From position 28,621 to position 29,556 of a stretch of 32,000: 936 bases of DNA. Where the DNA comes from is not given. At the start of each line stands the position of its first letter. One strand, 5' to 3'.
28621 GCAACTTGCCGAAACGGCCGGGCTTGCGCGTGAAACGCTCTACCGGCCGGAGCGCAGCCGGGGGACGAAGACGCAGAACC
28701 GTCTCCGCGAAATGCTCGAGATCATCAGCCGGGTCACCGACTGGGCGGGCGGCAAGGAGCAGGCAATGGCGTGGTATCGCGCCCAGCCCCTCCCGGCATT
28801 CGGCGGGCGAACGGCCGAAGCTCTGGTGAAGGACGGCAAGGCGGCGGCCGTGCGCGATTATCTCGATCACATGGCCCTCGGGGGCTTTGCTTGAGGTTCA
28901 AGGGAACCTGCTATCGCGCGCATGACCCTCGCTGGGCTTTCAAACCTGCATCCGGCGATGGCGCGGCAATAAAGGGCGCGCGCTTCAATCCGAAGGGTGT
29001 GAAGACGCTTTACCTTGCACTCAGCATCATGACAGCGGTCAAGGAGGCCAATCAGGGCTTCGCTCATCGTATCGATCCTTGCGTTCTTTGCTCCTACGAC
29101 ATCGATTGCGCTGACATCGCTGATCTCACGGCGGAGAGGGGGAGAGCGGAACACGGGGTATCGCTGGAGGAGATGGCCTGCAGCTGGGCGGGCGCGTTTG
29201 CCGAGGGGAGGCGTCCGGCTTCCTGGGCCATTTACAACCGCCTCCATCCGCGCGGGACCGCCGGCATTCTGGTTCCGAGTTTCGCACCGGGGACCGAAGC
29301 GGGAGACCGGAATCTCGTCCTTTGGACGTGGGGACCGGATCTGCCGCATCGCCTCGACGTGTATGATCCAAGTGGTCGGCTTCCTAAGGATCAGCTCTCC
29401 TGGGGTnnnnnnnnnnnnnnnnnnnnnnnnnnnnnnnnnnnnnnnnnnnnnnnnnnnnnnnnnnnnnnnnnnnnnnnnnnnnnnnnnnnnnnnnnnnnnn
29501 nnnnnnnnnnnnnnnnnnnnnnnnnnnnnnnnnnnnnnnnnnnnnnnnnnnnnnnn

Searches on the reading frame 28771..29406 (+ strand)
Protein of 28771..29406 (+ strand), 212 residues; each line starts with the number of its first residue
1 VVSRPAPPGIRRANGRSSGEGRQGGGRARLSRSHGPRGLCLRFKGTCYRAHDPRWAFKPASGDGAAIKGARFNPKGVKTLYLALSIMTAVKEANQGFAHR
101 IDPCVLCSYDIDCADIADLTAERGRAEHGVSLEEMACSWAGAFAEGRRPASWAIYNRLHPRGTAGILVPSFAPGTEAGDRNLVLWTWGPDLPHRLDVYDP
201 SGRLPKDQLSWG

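Call 70: search_protein_families(library=pfam, proteins=[window:28771-29406:+], max_evalue=0.00001)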
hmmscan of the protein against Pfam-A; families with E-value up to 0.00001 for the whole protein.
window:28771-29406:+ (212 aa): 1 family
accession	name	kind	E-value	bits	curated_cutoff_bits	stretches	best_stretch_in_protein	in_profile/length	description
PF08808.17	RES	-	2.5e-24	86.5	23.2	1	46-205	1-155/157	RES domain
